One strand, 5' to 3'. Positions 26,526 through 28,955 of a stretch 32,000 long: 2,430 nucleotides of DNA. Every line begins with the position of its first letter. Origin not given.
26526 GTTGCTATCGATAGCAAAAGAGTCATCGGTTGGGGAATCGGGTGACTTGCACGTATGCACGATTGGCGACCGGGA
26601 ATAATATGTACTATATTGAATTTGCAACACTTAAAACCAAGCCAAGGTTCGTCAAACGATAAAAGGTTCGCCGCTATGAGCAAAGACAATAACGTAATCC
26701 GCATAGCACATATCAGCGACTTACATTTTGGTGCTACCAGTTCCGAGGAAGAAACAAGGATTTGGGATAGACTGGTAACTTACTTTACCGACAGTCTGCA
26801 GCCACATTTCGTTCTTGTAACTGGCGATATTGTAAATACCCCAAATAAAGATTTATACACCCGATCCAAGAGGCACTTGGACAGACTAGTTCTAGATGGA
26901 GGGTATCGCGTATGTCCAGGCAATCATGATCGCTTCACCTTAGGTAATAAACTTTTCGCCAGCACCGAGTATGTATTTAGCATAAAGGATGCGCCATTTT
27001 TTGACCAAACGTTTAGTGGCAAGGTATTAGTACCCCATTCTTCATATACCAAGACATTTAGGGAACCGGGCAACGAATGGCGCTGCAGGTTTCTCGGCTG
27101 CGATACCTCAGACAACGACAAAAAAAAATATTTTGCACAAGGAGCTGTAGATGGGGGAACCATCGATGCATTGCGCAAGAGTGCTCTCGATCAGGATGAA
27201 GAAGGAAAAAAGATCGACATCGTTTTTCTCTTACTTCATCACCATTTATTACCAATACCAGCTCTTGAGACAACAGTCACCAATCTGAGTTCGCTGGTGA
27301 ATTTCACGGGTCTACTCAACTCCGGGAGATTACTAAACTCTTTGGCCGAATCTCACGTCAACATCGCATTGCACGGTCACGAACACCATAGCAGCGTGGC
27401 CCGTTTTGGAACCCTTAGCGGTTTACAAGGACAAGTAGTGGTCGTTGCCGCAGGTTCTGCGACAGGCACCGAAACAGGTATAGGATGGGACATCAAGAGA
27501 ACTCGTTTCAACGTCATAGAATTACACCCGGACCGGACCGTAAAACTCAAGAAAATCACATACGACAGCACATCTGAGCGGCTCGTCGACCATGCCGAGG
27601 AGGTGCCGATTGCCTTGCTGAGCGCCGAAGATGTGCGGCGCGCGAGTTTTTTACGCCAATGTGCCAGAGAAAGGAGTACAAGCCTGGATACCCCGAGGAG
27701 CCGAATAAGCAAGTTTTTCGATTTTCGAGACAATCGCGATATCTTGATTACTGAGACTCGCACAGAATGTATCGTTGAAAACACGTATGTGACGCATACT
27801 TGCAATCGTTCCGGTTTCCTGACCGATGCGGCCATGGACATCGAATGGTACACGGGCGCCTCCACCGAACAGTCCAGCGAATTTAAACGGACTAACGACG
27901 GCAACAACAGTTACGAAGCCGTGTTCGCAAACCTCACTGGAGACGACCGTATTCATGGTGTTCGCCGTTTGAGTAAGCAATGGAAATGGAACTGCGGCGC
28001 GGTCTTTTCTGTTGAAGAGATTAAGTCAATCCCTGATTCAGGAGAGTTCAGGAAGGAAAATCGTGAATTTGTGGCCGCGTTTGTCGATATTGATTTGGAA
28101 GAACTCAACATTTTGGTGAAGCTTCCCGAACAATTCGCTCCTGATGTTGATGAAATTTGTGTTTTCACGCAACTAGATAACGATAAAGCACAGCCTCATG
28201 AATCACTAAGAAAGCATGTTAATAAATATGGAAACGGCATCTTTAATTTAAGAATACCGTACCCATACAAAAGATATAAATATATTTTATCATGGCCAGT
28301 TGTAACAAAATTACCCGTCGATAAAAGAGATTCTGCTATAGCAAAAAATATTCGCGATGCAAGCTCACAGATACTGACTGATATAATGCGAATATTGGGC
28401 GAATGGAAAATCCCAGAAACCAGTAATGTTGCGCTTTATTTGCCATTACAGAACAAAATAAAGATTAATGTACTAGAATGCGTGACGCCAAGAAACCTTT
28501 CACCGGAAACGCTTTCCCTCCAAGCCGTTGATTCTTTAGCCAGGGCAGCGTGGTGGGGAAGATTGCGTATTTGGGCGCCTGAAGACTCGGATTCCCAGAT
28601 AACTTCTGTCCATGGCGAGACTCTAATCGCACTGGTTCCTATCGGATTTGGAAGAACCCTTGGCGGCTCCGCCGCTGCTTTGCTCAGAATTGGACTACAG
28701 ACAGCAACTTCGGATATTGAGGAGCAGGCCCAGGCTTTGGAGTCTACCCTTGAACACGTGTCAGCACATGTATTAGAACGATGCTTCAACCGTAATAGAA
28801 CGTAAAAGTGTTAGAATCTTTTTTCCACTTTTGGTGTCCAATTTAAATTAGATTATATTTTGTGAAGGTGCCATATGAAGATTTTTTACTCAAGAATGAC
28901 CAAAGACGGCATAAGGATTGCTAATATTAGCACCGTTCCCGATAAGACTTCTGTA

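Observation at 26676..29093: Orphan metallophosphoesterase fusion protein plus a 72-aa ORF as cargo next to the integrase: candidate undescribed defence or signalling module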

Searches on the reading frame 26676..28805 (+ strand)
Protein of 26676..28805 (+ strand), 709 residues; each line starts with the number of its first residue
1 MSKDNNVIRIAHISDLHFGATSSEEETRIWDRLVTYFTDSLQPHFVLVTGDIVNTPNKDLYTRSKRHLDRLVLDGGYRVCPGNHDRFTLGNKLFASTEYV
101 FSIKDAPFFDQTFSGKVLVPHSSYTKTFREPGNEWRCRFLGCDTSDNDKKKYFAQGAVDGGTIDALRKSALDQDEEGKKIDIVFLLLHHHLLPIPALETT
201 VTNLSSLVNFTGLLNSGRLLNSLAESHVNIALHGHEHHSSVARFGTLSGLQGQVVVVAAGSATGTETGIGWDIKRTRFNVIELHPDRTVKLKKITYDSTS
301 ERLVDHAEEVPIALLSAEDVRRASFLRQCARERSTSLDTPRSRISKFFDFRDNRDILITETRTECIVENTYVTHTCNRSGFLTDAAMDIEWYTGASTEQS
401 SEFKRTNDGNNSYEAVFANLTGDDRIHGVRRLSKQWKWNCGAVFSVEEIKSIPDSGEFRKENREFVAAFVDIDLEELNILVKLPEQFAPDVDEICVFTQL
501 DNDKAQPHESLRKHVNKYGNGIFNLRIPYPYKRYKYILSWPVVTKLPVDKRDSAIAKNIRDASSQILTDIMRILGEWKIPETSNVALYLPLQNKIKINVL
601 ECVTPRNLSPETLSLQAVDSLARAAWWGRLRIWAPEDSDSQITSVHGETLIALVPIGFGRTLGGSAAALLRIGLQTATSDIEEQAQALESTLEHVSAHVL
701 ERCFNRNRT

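Call 3: search_protein_families(library=pfam, proteins=[window:26676-28805:+], max_evalue=0.1)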
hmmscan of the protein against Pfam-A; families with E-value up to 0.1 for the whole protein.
window:26676-28805:+ (709 aa): 2 families
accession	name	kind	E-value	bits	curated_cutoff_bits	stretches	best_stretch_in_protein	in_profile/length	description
PF00149.33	Metallophos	-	7.3e-12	46.5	21.5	1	8-238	1-190/191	Calcineurin-like phosphoesterase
PF12850.12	Metallophos_2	-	1e-05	26.1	27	0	9-92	2-60/154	Calcineurin-like phosphoesterase superfamily domain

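Call 4: search_protein_families(library=padloc, proteins=[window:26676-28805:+], max_evalue=0.1)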
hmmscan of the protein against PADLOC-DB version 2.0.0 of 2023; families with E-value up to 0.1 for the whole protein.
window:26676-28805:+ (709 aa): 1 family
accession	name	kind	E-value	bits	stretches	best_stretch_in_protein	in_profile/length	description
PDLC05051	PDC-S60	-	3.3e-08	30.1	1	8-106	1-108/1027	-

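Call 6: search_protein_families(library=ncbifam, proteins=[window:26676-28805:+], max_evalue=0.1)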
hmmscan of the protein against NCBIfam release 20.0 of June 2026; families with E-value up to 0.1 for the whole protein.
window:26676-28805:+ (709 aa): 6 families
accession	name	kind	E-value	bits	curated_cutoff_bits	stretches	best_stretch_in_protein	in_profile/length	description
NF053862.1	DS9_1_antiphage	equivalog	4.2e-19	68.7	420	1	9-265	195-476/486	anti-phage phosphoesterase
NF053861.1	DS8_antiphage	equivalog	8e-10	37.1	790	2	12-85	1-84/994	anti-phage protein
TIGR03729.1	acc_ester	subfamily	8.1e-05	22.1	148.25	1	9-240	1-222/239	putative phosphoesterase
NF033458.1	lipid_A_LpxG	equivalog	0.0022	17.3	350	1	8-85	45-118/321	UDP-2,3-diacylglucosamine diphosphatase LpxG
TIGR00619.1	sbcd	subfamily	0.022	14.6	77.65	1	9-87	2-88/252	exonuclease subunit SbcD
NF003118.0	PRK04036.1-3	equivalog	0.038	12.9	445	1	5-54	223-274/481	DNA-directed DNA polymerase II small subunit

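Call 7: find_homologous_proteins(query=window:26676-28805:+)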
Query window:26676-28805:+ (709 aa): 106 proteins with E <= 0.001 among 8000 candidates.
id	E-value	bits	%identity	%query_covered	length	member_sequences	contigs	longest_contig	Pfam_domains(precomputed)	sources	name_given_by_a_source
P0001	0.0e+0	1629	100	100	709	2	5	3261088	PF12850.13,PF00149.34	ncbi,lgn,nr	ncbi:metallophosphoesterase family protein [Nitrosospira lacus]|nr:metallophosphoesterase [Nitrososp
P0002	5.1e-190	652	63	67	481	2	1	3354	-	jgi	jgi:hypothetical protein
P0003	3.8e-141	490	40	97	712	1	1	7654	PF00149.34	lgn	-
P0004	5.1e-101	357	35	95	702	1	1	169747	PF00149.34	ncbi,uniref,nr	ncbi:metallophosphoesterase [Bradyrhizobium sp. SSUT77]|uniref:metallophosphoesterase family protein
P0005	4.8e-93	331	32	95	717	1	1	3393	PF00149.34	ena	-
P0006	7.0e-93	331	33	95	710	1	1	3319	PF12850.13,PF00149.34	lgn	-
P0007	1.2e-89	320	32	94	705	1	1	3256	PF00149.34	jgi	jgi:hypothetical protein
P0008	3.5e-81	292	30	95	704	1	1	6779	PF00149.34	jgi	jgi:UDP-2,3-diacylglucosamine pyrophosphatase LpxH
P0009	1.2e-79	287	31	97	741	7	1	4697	PF12850.13,PF00149.34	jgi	jgi:3',5'-cyclic AMP phosphodiesterase CpdA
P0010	3.5e-75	272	34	76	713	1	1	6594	PF12850.13,PF00149.34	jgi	jgi:UDP-2,3-diacylglucosamine pyrophosphatase LpxH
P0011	3.4e-73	265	29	95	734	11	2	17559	PF12850.13,PF00149.34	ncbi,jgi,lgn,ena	jgi:3',5'-cyclic AMP phosphodiesterase CpdA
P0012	1.2e-72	264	30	95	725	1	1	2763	PF00149.34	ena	-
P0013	1.1e-69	254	29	95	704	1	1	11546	PF12850.13,PF00149.34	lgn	-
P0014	2.2e-69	253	29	97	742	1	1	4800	PF00149.34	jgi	jgi:3',5'-cyclic AMP phosphodiesterase CpdA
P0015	2.3e-66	243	29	97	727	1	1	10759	PF00149.34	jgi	jgi:3',5'-cyclic AMP phosphodiesterase CpdA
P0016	7.6e-66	241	29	96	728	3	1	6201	PF00149.34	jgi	jgi:3',5'-cyclic AMP phosphodiesterase CpdA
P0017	7.6e-66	241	31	83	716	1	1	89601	PF12850.13,PF00149.34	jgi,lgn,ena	-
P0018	8.3e-66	241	29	96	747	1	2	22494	PF12850.13,PF00149.34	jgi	jgi:predicted phosphodiesterase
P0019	5.4e-64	235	32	75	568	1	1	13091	PF00149.34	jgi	jgi:3',5'-cyclic AMP phosphodiesterase CpdA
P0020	2.6e-62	229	28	97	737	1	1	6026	PF12850.13,PF00149.34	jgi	jgi:predicted MPP superfamily phosphohydrolase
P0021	4.3e-62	229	29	88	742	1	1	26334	PF12850.13,PF00149.34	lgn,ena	-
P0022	4.9e-61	225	27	95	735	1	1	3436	PF12850.13,PF00149.34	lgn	-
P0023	1.2e-58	217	29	77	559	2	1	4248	PF12850.13,PF00149.34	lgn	-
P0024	8.2e-58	215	31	76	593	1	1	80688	PF00149.34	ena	-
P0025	2.4e-57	213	37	54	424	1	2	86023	PF12850.13,PF00149.34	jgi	jgi:3',5'-cyclic AMP phosphodiesterase CpdA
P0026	8.6e-56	208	30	75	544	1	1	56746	PF12850.13,PF00149.34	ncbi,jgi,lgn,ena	jgi:3',5'-cyclic AMP phosphodiesterase CpdA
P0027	2.5e-51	193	38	50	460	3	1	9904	PF12850.13,PF00149.34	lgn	-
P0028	6.0e-50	189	31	68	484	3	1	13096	PF12850.13,PF00149.34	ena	-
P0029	5.6e-48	182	27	94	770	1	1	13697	PF00149.34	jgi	jgi:hypothetical protein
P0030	1.2e-47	181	28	75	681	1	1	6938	PF12850.13,PF00149.34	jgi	jgi:predicted MPP superfamily phosphohydrolase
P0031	1.8e-47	180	28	54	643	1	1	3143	PF12850.13,PF00149.34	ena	-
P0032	4.8e-44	169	34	51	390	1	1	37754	PF00149.34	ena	-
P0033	1.5e-40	158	32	50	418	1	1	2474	PF00149.34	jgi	jgi:3',5'-cyclic AMP phosphodiesterase CpdA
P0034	5.0e-22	96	31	41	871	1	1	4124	PF00149.34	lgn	-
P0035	1.6e-19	88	28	46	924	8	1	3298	PF00149.34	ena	-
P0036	6.8e-18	83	27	41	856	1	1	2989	PF00149.34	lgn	-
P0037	1.3e-14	72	27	47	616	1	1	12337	PF12850.13,PF00149.34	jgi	jgi:predicted MPP superfamily phosphohydrolase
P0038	5.2e-14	70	24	76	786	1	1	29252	PF00149.34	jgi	jgi:3',5'-cyclic AMP phosphodiesterase CpdA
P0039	9.5e-13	66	25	49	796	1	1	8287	PF00149.34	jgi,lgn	jgi:3',5'-cyclic AMP phosphodiesterase CpdA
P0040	1.1e-10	59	27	46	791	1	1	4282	PF00149.34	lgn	-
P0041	2.3e-10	58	22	75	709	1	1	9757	PF12850.13,PF00149.34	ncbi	ncbi:MAG: metallophosphoesterase [Acidobacteriota bacterium]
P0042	3.2e-10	57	28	37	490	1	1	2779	PF12850.13,PF00149.34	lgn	-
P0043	4.3e-10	57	24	76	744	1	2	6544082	PF12850.13,PF00149.34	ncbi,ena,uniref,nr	ncbi:metallophosphoesterase [uncultured Desulfosarcina sp.]|uniref:metallophosphoesterase family pro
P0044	5.5e-10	57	36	12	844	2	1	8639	PF12850.13,PF00149.34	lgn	-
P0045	6.0e-10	56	29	45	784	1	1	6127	PF00149.34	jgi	jgi:3',5'-cyclic AMP phosphodiesterase CpdA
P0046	2.5e-9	54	28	36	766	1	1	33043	PF12850.13,PF00149.34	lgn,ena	-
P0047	2.9e-9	54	26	40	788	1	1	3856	PF12850.13,PF00149.34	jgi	jgi:3',5'-cyclic AMP phosphodiesterase CpdA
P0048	7.3e-9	53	24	41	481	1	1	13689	PF00149.34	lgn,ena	-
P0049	1.3e-8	52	27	45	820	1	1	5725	PF00149.34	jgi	jgi:predicted MPP superfamily phosphohydrolase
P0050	1.5e-8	52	26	45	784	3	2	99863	PF00149.34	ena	-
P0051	2.0e-8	51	26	48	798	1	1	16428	PF12850.13,PF00149.34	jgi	jgi:3',5'-cyclic AMP phosphodiesterase CpdA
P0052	3.8e-8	50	27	40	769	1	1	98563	PF12850.13,PF00149.34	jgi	jgi:3',5'-cyclic AMP phosphodiesterase CpdA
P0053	8.8e-8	49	28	36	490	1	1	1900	PF12850.13,PF00149.34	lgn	-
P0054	8.8e-8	49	26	49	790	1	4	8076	PF00149.34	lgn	-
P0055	1.1e-7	49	24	46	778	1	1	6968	PF00149.34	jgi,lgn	jgi:predicted MPP superfamily phosphohydrolase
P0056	1.8e-7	48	26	48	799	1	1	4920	PF00149.34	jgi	jgi:3',5'-cyclic AMP phosphodiesterase CpdA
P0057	2.1e-7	48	24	40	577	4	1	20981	PF12850.13,PF00149.34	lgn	-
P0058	2.1e-7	48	28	45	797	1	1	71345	PF00149.34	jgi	jgi:predicted MPP superfamily phosphohydrolase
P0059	2.3e-7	48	27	41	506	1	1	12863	PF12850.13,PF00149.34,PF14582.12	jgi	-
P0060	3.3e-7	47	25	36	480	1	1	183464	PF12850.13,PF00149.34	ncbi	-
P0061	3.5e-7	47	23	36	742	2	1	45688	PF12850.13,PF00149.34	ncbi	-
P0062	3.8e-7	47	28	47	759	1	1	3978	PF12850.13,PF00149.34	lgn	-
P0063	6.2e-7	46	25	36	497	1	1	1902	PF00149.34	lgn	-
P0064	1.4e-6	45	28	39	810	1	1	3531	PF00149.34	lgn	-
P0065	1.4e-6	45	25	42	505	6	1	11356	PF09423.16,PF12850.13,PF00149.34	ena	-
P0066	1.5e-6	45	29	36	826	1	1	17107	PF00149.34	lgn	-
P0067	1.9e-6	45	24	32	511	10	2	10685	PF12850.13,PF00149.34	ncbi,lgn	-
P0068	2.4e-6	45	28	37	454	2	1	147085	PF00149.34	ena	-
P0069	3.1e-6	44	24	41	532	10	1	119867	PF12850.13,PF00149.34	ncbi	ncbi:MAG: metallophosphoesterase [Candidatus Methanofastidiosia archaeon]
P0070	3.8e-6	44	23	55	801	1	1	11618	PF00149.34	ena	-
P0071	3.9e-6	44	24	60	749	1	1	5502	PF12850.13,PF00149.34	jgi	jgi:3',5'-cyclic AMP phosphodiesterase CpdA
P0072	4.0e-6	44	24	40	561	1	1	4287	PF12850.13,PF24405.2,PF00149.34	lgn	-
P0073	4.3e-6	44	26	44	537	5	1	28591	PF12850.13,PF00149.34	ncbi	-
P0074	4.8e-6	44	28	36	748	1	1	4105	PF00149.34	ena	-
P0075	4.8e-6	44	26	37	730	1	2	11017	PF12850.13,PF00149.34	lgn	-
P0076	5.1e-6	43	29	37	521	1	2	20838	PF00149.34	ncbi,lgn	ncbi:MAG: metallophosphoesterase family protein [Myxococcota bacterium]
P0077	5.2e-6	43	27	45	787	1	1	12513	PF00149.34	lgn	-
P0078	6.5e-6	43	25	54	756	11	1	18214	PF12850.13,PF00149.34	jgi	jgi:3',5'-cyclic AMP phosphodiesterase CpdA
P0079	7.6e-6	43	29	19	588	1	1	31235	PF12850.13,PF00149.34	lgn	-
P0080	8.4e-6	43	23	32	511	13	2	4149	PF12850.13,PF00149.34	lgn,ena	-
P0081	1.1e-5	42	25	45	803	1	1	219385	PF00149.34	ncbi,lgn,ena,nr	ncbi:MAG TPA: metallophosphoesterase [Pyrinomonadaceae bacterium]|nr:metallophosphoesterase [Pyrinom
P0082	1.2e-5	42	29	36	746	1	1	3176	PF00149.34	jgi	jgi:3',5'-cyclic AMP phosphodiesterase CpdA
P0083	2.4e-5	41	26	42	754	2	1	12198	PF00149.34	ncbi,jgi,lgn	-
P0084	2.7e-5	41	25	47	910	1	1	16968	PF00149.34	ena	-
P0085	2.7e-5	41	26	40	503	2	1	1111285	PF12850.13,PF00149.34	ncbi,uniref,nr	ncbi:metallophosphoesterase [Thermococcus sp. GR6]|uniref:metallophosphoesterase family protein n=1 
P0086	2.7e-5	41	24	30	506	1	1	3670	PF12850.13,PF00149.34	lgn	-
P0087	3.8e-5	41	24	45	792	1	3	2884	PF00149.34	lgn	-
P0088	3.8e-5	41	26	41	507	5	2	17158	PF12850.13,PF00149.34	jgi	-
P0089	4.0e-5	41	24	79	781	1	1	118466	PF00149.34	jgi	jgi:3',5'-cyclic AMP phosphodiesterase CpdA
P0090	4.7e-5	40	28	36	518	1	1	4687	PF12850.13,PF00149.34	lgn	-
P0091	5.3e-5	40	27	39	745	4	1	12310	PF12850.13,PF00149.34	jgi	jgi:3',5'-cyclic AMP phosphodiesterase CpdA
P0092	6.5e-5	40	27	42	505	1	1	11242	PF12850.13,PF00149.34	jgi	jgi:3',5'-cyclic AMP phosphodiesterase CpdA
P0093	7.0e-5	40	26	45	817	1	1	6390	PF00149.34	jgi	jgi:3',5'-cyclic AMP phosphodiesterase CpdA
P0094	7.1e-5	40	26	44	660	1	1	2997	PF00149.34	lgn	-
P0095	7.9e-5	40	24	36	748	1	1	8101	PF12850.13,PF00149.34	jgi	jgi:3',5'-cyclic AMP phosphodiesterase CpdA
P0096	1.3e-4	39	27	41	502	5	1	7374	PF12850.13,PF00149.34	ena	-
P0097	1.9e-4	38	27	36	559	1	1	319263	PF00149.34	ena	-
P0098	3.0e-4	38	26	37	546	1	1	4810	PF00149.34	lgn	-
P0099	3.3e-4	37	26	41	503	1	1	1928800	PF12850.13,PF00149.34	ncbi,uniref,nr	ncbi:metallophosphoesterase family protein [Thermococcus piezophilus]|uniref:Phosphohydrolase n=1 Ta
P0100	3.5e-4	37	26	41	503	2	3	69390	PF12850.13,PF00149.34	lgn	-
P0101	4.0e-4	37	26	41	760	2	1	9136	PF00149.34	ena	-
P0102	4.2e-4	37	24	80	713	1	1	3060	PF12850.13,PF00149.34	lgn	-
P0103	5.0e-4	37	26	41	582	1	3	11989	PF12850.13,PF00149.34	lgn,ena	-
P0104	5.2e-4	37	26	39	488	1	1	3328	PF24405.2,PF00149.34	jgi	jgi:3',5'-cyclic AMP phosphodiesterase CpdA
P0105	6.1e-4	37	26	39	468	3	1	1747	PF24405.2,PF00149.34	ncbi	-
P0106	8.9e-4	36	24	56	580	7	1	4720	PF00149.34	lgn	-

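Call 9: find_encoding_contigs(protein=P0001, flank=10000, max_places=6)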
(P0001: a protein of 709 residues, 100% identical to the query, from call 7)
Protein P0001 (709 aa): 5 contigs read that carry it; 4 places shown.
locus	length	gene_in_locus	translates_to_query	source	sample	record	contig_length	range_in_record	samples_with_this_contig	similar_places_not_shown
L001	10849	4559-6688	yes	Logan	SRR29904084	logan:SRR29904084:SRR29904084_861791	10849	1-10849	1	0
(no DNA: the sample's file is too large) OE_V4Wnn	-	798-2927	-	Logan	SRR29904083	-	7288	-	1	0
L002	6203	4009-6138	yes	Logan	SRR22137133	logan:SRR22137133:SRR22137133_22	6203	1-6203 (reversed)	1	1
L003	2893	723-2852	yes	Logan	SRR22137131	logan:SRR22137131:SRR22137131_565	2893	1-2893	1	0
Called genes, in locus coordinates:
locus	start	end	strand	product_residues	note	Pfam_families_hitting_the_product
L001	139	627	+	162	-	-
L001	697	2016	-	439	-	PF07690:MFS_1 (weak), PF00083:Sugar_tr (faint), PF11700:ATG22, PF12832:MFS_1_like (weak), PF13347:MFS_2, PF07690:MFS_1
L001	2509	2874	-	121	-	PF04134:DCC1-like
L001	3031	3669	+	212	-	PF13356:Arm-DNA-bind_3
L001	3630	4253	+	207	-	PF00589:Phage_integrase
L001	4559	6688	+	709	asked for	PF00149:Metallophos, PF12850:Metallophos_2 (faint)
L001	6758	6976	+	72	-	-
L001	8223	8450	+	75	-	PF05840:Phage_GPA (weak)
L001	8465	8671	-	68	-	-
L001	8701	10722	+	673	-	PF13175:AAA_15 (weak), PF13304:AAA_21, PF13175:AAA_15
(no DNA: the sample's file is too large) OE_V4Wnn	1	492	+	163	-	?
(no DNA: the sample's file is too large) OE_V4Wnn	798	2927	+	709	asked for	PF00149:Metallophos, PF12850:Metallophos_2 (faint)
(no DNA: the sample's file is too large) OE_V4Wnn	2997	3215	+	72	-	-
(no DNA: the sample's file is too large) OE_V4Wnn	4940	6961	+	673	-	PF13175:AAA_15 (weak), PF13304:AAA_21, PF13175:AAA_15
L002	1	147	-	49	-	?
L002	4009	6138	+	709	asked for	PF00149:Metallophos, PF12850:Metallophos_2 (faint)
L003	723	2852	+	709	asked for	PF00149:Metallophos, PF12850:Metallophos_2 (faint)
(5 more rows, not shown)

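Call 11: search_protein_families(library=padloc, proteins=[L001:8701-10722:+, L001:8223-8450:+, L001:8465-8671:-], max_evalue=0.01)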
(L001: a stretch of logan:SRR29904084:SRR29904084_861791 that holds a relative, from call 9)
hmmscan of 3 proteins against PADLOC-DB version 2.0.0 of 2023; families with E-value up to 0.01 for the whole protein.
L001:8701-10722:+ (673 aa): 96 families (the best 25 are shown)
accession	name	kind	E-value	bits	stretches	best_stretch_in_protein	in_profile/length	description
PDLC02358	Old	-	5.9e-26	89.4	2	388-566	281-461/578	Old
PDLC02979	AriA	-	4e-19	67.6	2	360-435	292-373/373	-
PDLC00062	GajA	-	4.8e-16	56.3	3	1-45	1-43/639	AAA ATPase domain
PDLC02980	AriA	-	1e-14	53.2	2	333-435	220-303/304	-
PDLC00075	GajA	-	7.9e-14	49.1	2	352-574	233-442/536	AAA ATPase domain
PDLC00086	GajA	-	8.3e-13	46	2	388-565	301-476/600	AAA ATPase domain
PDLC00067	GajA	-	5.3e-12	43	2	2-45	4-45/604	AAA ATPase domain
PDLC04164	AriA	-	1.8e-11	42.1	1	347-436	152-237/253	-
PDLC00094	GajA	-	5.4e-11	39.6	2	1-45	1-43/569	AAA ATPase domain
PDLC00271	PtuA1|PtuA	-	8.8e-11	40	2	1-45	1-44/421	AAA ATPase domain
PDLC00289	PtuA1|PtuA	-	4.6e-10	37.1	1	354-437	214-294/404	AAA ATPase domain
PDLC00278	PtuA1|PtuA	-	5.8e-10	37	2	1-45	1-44/436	AAA ATPase domain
PDLC02981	AriAB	-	6.2e-10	36.4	2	381-508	321-452/694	-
PDLC04178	HEC-01A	-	6.8e-10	36.5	2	2-45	8-49/399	-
PDLC04168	GajA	-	8.7e-10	35.9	2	392-565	277-443/570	-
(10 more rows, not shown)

L001:8223-8450:+ (75 aa): 0 families

L001:8465-8671:- (68 aa): 0 families
